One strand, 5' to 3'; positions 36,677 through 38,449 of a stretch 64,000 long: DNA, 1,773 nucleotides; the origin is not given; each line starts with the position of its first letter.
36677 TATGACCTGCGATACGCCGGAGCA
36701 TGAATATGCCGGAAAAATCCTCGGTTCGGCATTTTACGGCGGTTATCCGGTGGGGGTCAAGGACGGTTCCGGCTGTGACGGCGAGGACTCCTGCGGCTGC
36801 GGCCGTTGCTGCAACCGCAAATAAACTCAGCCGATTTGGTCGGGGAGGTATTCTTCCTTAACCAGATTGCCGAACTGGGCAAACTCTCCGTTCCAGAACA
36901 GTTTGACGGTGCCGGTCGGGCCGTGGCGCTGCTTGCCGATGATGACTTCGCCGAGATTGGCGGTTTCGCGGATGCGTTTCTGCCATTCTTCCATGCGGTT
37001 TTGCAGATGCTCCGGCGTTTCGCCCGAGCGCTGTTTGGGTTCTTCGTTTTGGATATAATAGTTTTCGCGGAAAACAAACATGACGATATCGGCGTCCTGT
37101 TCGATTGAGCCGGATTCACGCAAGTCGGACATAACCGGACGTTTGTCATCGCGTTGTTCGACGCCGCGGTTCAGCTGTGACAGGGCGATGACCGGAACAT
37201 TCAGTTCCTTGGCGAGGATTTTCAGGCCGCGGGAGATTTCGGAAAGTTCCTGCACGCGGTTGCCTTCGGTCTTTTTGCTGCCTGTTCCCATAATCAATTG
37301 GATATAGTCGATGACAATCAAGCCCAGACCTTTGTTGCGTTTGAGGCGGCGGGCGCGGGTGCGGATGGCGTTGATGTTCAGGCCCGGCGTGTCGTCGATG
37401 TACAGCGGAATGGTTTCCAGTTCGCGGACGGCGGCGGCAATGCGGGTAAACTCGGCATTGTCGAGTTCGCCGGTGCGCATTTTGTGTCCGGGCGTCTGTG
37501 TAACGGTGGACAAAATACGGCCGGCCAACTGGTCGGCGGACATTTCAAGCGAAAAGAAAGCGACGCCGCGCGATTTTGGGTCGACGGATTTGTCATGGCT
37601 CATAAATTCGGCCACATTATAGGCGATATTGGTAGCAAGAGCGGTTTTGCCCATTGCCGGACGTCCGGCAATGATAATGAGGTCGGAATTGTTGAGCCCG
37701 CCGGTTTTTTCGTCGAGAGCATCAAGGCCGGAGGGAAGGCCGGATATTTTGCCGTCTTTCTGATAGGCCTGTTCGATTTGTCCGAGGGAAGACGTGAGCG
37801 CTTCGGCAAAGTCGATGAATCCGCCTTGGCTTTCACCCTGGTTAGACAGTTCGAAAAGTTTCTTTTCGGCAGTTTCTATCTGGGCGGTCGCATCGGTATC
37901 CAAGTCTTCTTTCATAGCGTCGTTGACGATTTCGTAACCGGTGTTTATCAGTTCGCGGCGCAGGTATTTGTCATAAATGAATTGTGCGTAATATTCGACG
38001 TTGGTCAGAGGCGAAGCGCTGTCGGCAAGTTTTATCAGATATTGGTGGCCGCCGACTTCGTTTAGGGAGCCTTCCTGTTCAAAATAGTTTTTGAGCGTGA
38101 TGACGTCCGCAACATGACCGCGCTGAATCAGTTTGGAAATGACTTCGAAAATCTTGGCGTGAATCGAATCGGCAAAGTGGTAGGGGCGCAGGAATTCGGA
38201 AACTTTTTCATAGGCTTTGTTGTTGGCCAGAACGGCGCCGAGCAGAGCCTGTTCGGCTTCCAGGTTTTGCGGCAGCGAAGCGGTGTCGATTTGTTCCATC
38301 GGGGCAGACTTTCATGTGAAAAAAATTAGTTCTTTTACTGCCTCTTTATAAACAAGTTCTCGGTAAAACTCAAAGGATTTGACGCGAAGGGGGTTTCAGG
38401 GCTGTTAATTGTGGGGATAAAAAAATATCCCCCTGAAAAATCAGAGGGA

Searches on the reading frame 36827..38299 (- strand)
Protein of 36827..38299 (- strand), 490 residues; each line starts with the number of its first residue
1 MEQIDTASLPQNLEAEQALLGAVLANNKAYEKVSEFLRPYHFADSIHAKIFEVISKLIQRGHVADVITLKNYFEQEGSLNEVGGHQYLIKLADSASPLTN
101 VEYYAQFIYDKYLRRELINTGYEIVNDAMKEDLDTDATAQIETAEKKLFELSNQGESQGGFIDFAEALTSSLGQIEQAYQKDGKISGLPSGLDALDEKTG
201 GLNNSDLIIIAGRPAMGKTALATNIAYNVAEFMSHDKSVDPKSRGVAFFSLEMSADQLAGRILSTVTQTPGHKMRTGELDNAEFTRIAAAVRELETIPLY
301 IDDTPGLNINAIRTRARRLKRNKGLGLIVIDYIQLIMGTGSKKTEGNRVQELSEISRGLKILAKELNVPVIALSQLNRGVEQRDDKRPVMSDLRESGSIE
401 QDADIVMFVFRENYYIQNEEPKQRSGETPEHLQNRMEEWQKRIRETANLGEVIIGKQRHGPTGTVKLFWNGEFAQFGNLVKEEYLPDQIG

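Call 33: find_encoding_contigs(protein=window:36827-38299:-, flank=10000, max_places=1)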
Protein window:36827-38299:- (490 aa): 25 contigs read that carry it; 1 place shown.
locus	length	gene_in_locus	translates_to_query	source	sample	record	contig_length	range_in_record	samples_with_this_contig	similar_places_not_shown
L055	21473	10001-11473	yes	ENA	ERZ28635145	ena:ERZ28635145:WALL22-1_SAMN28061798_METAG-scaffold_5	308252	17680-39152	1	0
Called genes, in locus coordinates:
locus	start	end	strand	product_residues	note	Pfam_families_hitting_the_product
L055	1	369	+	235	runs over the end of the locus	PF02678:Pirin, PF07883:Cupin_2 (weak), PF17954:Pirin_C_2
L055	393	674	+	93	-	-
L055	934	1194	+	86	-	PF13560:HTH_31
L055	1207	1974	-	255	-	PF00149:Metallophos, PF12850:Metallophos_2 (weak)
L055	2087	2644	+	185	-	PF00561:Abhydrolase_1 (faint), PF06821:Ser_hydrolase (weak), PF12146:Hydrolase_4 (weak)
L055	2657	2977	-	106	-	PF01035:DNA_binding_1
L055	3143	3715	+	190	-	-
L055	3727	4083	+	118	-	-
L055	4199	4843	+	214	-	PF12802:MarR_2 (faint), PF12840:HTH_20 (weak), PF25212:HVO_A0114 (faint), PF01022:HTH_5 (weak), PF01047:MarR (faint), PF01978:TrmB (faint), PF13412:HTH_24 (faint)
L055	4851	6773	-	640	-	PF00999:Na_H_Exchanger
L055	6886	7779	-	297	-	PF00106:adh_short, PF08659:KR, PF13561:adh_short_C2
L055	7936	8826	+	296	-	PF13354:Beta-lactamase2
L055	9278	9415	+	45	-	-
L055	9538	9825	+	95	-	PF00830:Ribosomal_L28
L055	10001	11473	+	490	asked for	PF00772:DnaB, PF13481:AAA_25, PF03796:DnaB_C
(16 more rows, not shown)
